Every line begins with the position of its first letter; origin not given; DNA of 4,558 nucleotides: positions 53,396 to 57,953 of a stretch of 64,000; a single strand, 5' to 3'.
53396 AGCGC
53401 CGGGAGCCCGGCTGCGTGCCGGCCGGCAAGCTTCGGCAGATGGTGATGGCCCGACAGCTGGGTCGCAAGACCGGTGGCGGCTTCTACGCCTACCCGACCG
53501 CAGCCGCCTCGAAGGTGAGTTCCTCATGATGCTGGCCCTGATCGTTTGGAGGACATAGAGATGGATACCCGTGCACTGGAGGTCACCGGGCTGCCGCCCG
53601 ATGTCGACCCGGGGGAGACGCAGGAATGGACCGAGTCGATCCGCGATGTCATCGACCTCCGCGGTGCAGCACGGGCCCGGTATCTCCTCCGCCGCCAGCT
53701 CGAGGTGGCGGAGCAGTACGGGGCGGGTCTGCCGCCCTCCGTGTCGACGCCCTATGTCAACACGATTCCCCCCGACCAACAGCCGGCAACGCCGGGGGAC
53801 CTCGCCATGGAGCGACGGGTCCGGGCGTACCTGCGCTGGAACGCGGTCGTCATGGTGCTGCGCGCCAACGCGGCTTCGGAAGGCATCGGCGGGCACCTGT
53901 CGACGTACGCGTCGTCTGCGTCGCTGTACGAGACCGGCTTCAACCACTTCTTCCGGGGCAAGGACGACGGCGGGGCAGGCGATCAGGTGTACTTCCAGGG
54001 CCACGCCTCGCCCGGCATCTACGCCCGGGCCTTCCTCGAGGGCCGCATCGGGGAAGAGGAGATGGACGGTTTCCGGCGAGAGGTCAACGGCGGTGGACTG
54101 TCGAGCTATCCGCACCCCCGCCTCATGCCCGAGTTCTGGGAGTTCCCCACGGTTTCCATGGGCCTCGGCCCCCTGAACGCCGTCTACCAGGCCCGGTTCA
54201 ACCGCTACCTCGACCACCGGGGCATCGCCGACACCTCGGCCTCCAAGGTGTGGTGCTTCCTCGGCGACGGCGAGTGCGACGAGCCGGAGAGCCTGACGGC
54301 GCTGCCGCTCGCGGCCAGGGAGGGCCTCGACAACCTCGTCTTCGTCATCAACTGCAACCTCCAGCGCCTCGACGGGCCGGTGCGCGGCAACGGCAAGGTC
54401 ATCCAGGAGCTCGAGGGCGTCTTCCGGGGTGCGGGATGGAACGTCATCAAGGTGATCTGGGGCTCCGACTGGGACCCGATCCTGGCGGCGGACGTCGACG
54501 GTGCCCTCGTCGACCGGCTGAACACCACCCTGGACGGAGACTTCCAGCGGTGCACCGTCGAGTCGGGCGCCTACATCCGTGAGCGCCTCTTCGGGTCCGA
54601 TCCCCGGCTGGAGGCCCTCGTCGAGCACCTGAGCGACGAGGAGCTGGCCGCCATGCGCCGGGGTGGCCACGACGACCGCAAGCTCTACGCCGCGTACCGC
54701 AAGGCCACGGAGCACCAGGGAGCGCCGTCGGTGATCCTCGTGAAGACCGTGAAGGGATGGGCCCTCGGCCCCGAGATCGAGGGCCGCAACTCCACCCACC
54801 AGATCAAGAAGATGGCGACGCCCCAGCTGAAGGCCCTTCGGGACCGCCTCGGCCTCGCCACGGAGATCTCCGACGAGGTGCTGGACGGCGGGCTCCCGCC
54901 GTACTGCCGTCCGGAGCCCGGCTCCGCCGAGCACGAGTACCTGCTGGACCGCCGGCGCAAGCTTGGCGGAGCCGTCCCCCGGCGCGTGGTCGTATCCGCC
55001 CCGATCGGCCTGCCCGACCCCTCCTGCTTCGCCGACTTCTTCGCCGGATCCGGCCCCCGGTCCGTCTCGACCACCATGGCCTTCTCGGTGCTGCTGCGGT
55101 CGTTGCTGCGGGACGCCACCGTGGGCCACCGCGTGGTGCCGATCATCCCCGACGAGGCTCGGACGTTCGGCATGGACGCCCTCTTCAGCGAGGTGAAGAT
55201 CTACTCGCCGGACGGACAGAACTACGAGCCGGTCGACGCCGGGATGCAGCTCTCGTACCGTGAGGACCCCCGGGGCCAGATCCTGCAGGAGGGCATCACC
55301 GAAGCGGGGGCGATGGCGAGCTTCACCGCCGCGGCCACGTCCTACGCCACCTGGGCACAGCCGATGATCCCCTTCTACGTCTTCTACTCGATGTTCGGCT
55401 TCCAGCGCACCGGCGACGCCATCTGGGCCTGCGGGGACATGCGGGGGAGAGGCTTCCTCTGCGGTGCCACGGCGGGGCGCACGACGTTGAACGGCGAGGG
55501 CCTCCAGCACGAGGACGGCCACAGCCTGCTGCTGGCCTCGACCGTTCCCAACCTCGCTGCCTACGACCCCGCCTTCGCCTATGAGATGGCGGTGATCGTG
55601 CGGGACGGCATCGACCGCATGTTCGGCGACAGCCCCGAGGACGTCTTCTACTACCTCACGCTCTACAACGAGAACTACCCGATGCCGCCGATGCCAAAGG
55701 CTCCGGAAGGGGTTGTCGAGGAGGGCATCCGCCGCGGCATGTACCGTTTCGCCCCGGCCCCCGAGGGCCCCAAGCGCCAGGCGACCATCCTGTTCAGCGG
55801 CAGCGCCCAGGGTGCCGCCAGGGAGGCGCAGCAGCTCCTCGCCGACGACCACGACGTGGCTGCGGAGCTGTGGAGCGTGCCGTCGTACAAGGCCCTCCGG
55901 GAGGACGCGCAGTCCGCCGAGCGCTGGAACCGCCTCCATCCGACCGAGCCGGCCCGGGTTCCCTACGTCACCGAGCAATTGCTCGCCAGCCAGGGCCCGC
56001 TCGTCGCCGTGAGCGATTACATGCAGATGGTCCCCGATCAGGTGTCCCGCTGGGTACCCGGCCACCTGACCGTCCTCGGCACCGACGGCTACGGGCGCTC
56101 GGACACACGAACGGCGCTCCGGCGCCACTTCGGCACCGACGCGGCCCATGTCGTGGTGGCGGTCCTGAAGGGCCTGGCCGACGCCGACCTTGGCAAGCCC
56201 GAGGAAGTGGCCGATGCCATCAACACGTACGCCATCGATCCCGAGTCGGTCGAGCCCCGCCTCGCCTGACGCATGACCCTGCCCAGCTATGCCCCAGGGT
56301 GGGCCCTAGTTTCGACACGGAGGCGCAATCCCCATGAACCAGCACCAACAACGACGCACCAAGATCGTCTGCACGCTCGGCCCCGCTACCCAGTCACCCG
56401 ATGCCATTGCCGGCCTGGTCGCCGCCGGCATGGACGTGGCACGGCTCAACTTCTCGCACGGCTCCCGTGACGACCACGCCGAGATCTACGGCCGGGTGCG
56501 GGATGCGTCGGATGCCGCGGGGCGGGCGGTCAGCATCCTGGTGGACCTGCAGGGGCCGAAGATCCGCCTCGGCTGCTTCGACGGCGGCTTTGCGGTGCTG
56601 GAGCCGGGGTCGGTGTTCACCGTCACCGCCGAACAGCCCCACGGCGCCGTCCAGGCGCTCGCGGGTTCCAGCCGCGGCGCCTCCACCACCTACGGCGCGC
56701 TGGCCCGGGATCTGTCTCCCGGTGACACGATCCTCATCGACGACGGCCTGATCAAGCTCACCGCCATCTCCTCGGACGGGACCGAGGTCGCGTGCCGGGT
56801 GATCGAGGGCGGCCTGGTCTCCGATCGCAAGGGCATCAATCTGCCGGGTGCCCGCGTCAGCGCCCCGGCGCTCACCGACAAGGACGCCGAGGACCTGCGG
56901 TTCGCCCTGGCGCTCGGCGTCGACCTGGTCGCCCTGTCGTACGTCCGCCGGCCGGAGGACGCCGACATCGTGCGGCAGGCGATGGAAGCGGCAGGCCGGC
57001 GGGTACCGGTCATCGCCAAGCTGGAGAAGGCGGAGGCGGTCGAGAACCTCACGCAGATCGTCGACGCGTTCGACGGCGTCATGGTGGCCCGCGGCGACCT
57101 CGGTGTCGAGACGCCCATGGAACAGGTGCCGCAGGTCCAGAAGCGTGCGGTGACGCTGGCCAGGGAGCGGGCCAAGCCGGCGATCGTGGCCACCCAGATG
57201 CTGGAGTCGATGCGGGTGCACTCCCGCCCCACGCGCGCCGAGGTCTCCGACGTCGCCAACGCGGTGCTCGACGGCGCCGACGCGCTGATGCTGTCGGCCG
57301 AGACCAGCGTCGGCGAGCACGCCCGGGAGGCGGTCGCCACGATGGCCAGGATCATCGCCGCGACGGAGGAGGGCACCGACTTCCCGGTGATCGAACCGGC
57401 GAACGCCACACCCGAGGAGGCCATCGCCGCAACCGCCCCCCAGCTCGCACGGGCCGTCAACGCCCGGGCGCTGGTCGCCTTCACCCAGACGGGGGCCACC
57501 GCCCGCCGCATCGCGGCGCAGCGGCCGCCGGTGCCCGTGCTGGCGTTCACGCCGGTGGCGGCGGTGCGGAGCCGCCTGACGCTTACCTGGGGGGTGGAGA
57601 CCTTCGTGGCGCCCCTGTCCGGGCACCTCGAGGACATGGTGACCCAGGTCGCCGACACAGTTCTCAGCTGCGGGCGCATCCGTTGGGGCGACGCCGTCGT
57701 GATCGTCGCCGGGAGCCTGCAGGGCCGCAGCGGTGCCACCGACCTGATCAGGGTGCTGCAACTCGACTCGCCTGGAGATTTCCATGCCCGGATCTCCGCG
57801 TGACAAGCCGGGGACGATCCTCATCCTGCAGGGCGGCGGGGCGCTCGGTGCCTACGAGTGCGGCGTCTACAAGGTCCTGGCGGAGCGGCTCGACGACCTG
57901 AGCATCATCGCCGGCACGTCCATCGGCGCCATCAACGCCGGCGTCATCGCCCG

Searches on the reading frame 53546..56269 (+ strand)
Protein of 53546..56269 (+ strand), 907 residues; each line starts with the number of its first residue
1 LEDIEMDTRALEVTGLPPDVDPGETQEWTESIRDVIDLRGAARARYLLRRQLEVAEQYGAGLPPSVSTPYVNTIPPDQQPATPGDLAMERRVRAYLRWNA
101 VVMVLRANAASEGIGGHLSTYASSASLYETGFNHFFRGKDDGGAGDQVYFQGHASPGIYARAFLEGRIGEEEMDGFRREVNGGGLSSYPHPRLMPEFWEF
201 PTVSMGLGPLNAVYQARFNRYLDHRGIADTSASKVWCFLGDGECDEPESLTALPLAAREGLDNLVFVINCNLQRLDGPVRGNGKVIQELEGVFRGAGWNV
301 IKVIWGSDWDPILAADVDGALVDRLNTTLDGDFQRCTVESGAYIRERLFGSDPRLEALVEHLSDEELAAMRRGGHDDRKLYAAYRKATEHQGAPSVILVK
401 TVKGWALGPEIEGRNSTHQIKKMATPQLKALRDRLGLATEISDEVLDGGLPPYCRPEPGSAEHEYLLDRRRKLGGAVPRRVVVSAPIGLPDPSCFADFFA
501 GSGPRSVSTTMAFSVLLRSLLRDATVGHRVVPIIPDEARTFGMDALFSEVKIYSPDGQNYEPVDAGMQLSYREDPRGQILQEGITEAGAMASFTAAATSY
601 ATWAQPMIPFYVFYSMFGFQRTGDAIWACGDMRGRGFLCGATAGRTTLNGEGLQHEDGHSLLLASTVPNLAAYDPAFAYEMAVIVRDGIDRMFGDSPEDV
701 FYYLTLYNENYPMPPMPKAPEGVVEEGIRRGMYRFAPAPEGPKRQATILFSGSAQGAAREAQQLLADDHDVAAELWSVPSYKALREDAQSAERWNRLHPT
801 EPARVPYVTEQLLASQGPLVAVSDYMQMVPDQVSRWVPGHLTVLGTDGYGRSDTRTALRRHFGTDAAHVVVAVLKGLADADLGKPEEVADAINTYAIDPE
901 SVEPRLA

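Call 29: search_protein_families(library=pfam, proteins=[window:53546-56269:+], max_evalue=0.00001)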
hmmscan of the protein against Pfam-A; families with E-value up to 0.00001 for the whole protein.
window:53546-56269:+ (907 aa): 3 families
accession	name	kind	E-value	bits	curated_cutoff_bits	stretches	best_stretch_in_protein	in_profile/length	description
PF17831.6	PDH_E1_M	-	1.3e-92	309.8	23.2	1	492-714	8-229/229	Pyruvate dehydrogenase E1 component middle domain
PF22613.1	Transketolase_C_1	-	2.9e-17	63.3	27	1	731-864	1-112/113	Transketolase-like TK C-terminal domain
PF00456.26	Transketolase_N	-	1.1e-12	48.1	22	1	150-315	61-225/334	Transketolase, thiamine diphosphate binding domain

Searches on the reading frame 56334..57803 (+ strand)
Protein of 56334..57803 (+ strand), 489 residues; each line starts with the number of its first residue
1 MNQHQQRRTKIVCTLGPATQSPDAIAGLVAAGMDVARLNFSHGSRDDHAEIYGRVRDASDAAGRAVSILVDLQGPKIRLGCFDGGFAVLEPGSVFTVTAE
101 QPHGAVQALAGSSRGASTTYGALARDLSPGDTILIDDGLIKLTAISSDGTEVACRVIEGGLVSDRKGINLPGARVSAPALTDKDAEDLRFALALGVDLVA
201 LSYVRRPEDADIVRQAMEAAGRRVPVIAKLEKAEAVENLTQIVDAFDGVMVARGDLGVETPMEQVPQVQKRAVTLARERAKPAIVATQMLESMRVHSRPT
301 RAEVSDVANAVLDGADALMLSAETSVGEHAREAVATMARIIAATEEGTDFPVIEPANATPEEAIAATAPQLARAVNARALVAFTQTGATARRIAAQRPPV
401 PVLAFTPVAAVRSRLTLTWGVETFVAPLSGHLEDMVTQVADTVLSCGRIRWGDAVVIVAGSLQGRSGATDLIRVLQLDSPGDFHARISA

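Call 29: search_protein_families(library=pfam, proteins=[window:56334-57803:+], max_evalue=0.00001)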
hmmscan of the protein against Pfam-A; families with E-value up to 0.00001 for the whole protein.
window:56334-57803:+ (489 aa): 2 families
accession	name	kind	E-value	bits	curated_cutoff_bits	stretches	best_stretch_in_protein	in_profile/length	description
PF00224.27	PK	-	2.2e-107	359.4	30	1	7-334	2-328/328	Pyruvate kinase, barrel domain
PF02887.21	PK_C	-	3.4e-26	92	28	1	362-475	1-114/114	Pyruvate kinase, alpha/beta domain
